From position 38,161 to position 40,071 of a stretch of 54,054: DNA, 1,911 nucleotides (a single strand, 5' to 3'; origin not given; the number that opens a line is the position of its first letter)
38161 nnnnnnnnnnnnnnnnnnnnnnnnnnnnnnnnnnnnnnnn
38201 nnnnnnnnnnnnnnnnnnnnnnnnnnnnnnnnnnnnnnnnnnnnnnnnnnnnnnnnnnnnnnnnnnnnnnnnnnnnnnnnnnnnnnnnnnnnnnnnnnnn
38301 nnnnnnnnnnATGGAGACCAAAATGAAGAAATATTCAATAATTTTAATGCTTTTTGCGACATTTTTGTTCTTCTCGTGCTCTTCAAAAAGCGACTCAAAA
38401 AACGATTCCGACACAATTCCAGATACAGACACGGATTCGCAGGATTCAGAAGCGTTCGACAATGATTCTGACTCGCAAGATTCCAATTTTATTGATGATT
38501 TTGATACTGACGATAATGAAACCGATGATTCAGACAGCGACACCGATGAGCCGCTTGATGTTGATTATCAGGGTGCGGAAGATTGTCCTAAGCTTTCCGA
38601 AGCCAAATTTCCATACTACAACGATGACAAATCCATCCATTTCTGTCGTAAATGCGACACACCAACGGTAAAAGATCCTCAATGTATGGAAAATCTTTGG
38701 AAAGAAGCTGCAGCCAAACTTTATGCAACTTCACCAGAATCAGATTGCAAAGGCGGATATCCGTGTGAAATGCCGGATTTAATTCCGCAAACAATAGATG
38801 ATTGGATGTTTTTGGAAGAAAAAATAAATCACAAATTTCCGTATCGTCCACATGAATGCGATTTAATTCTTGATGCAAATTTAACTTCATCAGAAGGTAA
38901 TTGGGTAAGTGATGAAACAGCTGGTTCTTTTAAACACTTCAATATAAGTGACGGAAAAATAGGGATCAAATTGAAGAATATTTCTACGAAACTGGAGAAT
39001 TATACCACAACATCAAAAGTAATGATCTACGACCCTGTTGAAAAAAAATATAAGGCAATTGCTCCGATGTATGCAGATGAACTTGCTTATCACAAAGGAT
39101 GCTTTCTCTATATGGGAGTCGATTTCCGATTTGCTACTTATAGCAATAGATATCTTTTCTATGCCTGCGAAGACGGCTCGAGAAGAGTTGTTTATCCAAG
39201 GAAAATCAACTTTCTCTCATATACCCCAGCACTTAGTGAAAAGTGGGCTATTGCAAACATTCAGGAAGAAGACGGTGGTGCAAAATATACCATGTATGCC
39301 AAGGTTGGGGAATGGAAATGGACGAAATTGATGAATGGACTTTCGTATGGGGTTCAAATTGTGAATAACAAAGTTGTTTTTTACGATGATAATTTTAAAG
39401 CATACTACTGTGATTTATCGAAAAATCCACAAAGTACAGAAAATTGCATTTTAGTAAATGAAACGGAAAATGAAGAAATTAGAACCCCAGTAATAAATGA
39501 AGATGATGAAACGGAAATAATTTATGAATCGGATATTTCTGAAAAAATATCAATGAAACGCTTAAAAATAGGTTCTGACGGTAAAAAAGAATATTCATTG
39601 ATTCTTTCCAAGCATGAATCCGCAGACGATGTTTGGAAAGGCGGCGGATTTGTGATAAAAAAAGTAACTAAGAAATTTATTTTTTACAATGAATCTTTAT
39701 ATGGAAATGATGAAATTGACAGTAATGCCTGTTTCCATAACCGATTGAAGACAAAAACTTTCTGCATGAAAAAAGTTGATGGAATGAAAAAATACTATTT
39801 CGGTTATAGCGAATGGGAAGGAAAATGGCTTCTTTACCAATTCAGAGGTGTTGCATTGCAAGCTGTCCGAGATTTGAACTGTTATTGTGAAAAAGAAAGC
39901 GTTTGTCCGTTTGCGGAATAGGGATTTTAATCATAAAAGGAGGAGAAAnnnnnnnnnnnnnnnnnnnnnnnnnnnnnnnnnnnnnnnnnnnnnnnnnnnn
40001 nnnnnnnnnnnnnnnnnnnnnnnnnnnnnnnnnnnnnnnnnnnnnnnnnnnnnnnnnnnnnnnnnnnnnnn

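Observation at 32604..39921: AT-rich three-gene cassette: two Cys-rich paralogs bracketing a giant Ca-binding/propeller protein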

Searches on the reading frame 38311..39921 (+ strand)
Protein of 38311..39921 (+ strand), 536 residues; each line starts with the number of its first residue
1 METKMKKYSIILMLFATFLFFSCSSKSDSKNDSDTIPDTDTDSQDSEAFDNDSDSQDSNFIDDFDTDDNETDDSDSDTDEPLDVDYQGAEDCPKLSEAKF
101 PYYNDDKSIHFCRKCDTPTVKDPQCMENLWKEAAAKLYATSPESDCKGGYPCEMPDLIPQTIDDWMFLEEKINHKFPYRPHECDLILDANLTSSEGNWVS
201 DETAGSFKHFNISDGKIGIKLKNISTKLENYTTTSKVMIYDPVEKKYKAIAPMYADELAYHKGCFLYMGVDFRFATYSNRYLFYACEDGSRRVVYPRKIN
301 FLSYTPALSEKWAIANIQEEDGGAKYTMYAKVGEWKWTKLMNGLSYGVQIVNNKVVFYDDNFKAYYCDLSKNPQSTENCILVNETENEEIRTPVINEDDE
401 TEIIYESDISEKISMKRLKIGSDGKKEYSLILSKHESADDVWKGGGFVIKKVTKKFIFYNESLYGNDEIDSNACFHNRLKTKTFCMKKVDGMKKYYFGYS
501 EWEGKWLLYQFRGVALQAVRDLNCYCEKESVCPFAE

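Call 4: search_protein_families(library=pfam, proteins=[window:38311-39921:+], max_evalue=0.1)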
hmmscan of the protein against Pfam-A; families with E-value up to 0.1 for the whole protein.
window:38311-39921:+ (536 aa): 0 families

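Call 9: search_protein_families(library=ncbifam, proteins=[window:38311-39921:+], max_evalue=0.01)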
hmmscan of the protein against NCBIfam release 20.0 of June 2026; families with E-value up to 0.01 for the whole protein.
window:38311-39921:+ (536 aa): 0 families

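Call 16: find_homologous_proteins(query=window:38311-39921:+, max_evalue=0.001)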
Query window:38311-39921:+ (536 aa): 141 proteins with E <= 0.001 among 3066 candidates; the best 120 are listed.
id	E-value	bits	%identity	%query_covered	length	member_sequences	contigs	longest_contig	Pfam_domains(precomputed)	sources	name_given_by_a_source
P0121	0.0e+0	1253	100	100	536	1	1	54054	-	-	-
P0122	0.0e+0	1019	82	99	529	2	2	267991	-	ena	-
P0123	0.0e+0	1016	79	100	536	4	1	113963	-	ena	-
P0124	5.5e-297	1004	80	99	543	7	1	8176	-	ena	-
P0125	3.2e-296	1001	79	100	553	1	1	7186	-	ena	-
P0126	5.0e-295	997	78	100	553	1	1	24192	-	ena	-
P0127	1.9e-292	989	79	99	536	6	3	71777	-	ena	-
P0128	1.0e-289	980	79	98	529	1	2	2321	-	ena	-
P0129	3.6e-288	975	78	99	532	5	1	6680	-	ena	-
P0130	3.7e-285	965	76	99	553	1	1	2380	-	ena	-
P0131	1.1e-284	963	78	99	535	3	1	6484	-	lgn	-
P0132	5.3e-278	941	77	97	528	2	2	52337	-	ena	-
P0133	4.0e-276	935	75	99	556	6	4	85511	-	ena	-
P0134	1.6e-275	933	74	98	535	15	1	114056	-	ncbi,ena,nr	ncbi:hypothetical protein IKO70_00775 [bacterium]|nr:hypothetical protein [bacterium]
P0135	5.8e-274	928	74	99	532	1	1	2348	-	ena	-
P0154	6.2e-208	710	58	96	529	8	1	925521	-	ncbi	ncbi:MAG: hypothetical protein ACOX2F_12500 [bacterium]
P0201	4.7e-80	288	37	87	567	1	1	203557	-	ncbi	-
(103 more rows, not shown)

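Call 29: find_encoding_contigs(protein=P0154, flank=10000, max_places=2)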
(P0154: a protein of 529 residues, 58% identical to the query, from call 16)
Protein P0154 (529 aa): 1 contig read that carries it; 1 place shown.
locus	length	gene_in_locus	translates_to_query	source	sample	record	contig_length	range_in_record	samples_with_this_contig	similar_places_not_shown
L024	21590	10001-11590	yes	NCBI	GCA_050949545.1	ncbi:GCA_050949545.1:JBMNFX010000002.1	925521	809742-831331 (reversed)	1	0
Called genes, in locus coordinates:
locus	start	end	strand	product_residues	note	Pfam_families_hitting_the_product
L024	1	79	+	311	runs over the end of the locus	PF01032:FecCD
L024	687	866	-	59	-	-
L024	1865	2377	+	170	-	PF01527:HTH_Tnp_1 (faint)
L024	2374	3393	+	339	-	PF13565:HTH_32 (weak), PF00665:rve, PF13683:rve_3, PF13333:rve_2 (weak)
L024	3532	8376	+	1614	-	PF00112:Peptidase_C1 (faint), PF02412:TSP_3 (faint)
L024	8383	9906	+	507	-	-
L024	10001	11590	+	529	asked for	-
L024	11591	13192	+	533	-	-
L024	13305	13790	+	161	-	PF01527:HTH_Tnp_1 (weak)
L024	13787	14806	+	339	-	PF13565:HTH_32, PF00665:rve, PF13683:rve_3, PF13333:rve_2 (weak)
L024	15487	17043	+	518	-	PF12161:HsdM_N, PF02384:N6_Mtase, PF07669:Eco57I (faint)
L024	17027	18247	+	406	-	PF01420:Methylase_S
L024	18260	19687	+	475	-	PF02463:SMC_N (faint), PF13175:AAA_15, PF13476:AAA_23 (weak), PF13175:AAA_15, PF13304:AAA_21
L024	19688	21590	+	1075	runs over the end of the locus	PF04313:HSDR_N, PF04851:ResIII, PF18766:SWI2_SNF2, PF22679:T1R_D3-like, PF11867:T1RH-like_C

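Call 51: find_encoding_contigs(protein=P0122, flank=10000, max_places=2)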
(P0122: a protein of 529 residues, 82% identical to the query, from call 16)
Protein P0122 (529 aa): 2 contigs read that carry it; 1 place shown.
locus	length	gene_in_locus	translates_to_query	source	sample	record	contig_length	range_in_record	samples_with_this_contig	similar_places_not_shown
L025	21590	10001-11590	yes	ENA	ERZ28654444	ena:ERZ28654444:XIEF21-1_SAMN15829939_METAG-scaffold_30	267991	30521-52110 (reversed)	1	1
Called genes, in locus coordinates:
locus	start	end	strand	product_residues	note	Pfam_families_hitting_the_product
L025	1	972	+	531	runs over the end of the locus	PF12950:TaqI_C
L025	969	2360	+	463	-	PF00072:Response_reg, PF00158:Sigma54_activat, PF14532:Sigma54_activ_2, PF07728:AAA_5 (weak), PF25601:AAA_lid_14, PF02954:HTH_8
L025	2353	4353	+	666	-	PF00512:HisKA, PF02518:HATPase_c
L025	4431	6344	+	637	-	PF00069:Pkinase, PF07714:PK_Tyr_Ser-Thr, PF22820:TcaA_3rd_4th (faint), PF08308:PEGA (weak)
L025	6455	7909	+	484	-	PF00079:Serpin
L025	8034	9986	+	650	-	-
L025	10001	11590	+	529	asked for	-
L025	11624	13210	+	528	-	-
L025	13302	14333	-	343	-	PF02618:YceG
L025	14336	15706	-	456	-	PF00009:GTP_EFTU (weak), PF00025:Arf (faint), PF01926:MMR_HSR1, PF02421:FeoB_N, PF00009:GTP_EFTU, PF01926:MMR_HSR1, PF02421:FeoB_N, PF14714:KH_dom-like, +7 more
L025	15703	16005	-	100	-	-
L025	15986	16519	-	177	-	PF01288:HPPK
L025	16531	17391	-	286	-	PF02569:Pantoate_ligase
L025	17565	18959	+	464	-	PF03062:MBOAT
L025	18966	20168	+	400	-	-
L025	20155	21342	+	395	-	-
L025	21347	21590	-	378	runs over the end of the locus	PF04205:FMN_bind, PF12801:Fer4_5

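Call 52: find_encoding_contigs(protein=P0134, flank=10000, max_places=2)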
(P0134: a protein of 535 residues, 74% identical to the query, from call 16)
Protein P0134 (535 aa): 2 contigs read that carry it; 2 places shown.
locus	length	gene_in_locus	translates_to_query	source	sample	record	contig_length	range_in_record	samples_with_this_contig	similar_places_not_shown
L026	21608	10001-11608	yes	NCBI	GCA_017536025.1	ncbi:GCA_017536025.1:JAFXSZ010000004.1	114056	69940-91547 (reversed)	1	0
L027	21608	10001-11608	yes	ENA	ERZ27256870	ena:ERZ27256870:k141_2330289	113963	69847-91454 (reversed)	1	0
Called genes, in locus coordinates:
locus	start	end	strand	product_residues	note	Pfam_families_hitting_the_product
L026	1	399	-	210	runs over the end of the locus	-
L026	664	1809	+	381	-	PF01637:ATPase_2 (weak), PF13173:AAA_14, PF13401:AAA_22 (faint), PF13635:DUF4143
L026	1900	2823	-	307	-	PF04055:Radical_SAM, PF16199:Radical_SAM_C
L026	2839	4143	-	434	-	PF02885:Glycos_trans_3N, PF00591:Glycos_transf_3, PF07831:PYNP_C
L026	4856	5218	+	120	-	PF02412:TSP_3 (faint)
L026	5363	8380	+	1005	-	-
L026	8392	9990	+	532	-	-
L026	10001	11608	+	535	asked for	-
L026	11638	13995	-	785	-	PF01364:Peptidase_C25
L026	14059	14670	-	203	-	-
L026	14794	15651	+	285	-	PF01261:AP_endonuc_2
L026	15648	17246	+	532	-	-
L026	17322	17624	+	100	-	PF01909:NTP_transf_2, PF18765:Polbeta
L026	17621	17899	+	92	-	-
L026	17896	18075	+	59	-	-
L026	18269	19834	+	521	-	PF04223:CitF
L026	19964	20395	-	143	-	PF02502:LacAB_rpiB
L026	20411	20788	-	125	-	-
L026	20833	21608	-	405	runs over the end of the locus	PF03772:Competence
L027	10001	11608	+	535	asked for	-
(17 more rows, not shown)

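Call 71: list_cluster_members(proteins=[P0201, P0326, P0328, P0332, P0347, P0360, P0388, P0396, P0404, P0417])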
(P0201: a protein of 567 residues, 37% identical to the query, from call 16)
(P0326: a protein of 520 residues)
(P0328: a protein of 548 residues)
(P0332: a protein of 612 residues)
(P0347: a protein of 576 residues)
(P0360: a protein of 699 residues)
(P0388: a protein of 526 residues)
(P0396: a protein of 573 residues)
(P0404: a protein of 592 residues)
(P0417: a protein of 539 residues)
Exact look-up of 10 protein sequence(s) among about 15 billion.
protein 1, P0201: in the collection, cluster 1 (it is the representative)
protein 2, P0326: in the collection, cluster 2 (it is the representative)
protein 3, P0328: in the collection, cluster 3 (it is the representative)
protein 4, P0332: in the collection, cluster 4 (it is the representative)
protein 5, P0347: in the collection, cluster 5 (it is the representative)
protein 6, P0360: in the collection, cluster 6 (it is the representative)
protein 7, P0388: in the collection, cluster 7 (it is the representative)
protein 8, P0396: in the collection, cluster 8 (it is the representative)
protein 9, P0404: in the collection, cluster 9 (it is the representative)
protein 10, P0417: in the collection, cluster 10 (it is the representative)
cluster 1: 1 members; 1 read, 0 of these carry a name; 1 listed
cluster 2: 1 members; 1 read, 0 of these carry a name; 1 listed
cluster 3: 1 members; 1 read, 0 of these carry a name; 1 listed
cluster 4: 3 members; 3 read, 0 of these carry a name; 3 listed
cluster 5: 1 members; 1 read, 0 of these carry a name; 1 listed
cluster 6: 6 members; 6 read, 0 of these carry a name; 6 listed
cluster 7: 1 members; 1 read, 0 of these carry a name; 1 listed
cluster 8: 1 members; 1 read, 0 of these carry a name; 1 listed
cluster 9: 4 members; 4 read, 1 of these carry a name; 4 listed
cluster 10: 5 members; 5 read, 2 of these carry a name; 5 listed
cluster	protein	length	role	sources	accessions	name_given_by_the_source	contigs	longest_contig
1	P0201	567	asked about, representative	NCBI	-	-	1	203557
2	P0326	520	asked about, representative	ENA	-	-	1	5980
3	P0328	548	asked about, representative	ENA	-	-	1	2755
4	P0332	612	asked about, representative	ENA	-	-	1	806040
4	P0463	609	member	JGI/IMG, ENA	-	-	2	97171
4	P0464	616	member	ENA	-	-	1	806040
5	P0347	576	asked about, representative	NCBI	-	-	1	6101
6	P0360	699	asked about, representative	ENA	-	-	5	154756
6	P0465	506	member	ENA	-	-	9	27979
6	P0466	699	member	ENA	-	-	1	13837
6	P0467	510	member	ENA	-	-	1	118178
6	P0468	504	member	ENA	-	-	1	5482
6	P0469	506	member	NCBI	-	-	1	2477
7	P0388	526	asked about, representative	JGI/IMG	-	-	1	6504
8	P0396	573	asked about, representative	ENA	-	-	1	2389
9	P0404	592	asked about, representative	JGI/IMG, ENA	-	-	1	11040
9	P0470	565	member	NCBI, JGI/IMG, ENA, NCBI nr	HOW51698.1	MAG TPA: hypothetical protein PLV42_06605 [bacterium] | hypothetical protein [bacterium]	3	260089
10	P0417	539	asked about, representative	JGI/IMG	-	hypothetical protein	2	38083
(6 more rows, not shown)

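Call 72: find_encoding_contigs(protein=P0201, flank=8000, max_places=1)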
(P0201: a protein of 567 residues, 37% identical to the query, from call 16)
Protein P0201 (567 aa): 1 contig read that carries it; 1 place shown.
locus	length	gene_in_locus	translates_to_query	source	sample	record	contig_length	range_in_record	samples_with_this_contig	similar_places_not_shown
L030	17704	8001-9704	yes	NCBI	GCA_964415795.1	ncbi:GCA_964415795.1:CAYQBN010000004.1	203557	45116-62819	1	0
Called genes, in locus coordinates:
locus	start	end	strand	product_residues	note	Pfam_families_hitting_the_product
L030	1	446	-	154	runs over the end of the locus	PF00588:SpoU_methylase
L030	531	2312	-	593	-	PF00450:Peptidase_S10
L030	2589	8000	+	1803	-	PF02412:TSP_3 (faint)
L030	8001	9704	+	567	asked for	-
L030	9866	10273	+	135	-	PF01814:Hemerythrin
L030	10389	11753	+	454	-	PF02321:OEP (weak)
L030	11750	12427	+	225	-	PF00440:TetR_N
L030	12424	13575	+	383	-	PF25917:BSH_RND, PF25973:BSH_CzcB (weak), PF25885:HH_EMRA (weak), PF25944:Beta-barrel_RND (faint), PF25954:Beta-barrel_RND_2, PF25989:YknX_C (weak)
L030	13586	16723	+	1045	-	PF00873:ACR_tran, PF03176:MMPL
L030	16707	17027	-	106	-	PF07883:Cupin_2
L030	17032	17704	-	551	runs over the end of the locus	PF03063:Prismane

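Call 73: find_encoding_contigs(protein=P0470, flank=8000, max_places=1)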
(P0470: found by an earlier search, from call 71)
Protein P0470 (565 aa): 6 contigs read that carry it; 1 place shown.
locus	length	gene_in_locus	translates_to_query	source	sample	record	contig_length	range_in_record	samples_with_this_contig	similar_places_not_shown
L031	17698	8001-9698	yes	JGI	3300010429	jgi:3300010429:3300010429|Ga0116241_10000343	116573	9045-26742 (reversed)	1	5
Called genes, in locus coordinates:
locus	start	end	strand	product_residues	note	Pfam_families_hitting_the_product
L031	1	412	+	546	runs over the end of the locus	PF03109:ABC1, PF01636:APH (faint), PF27536:UbiB_helical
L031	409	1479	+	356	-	PF01966:HD, PF13286:HD_assoc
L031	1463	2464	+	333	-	-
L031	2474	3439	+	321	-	PF00389:2-Hacid_dh, PF02826:2-Hacid_dh_C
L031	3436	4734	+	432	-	PF02310:B12-binding (faint), PF04055:Radical_SAM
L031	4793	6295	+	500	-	PF00128:Alpha-amylase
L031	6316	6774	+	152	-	-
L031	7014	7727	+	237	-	-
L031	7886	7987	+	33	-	-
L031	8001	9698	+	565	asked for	-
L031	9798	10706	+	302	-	PF01207:Dus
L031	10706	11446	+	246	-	PF06309:Torsin (weak), PF13556:HTH_30 (faint), PF25601:AAA_lid_14, PF02954:HTH_8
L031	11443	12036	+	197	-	PF02581:TMP-TENI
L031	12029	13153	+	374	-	PF00072:Response_reg, PF07228:SpoIIE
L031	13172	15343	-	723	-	PF18884:TSP3_bac (weak)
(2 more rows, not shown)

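Call 95: search_protein_families(library=pfam, proteins=[L030:2589-7997:+], max_evalue=0.001)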
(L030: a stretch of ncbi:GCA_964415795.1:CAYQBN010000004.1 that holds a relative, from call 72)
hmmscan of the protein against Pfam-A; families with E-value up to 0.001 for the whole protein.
L030:2589-7997:+ (1803 aa): 1 family
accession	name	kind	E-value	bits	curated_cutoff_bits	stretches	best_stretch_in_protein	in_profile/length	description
PF02412.23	TSP_3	-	8.3e-08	32.2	25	1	808-829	14-35/36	Thrombospondin type 3 repeat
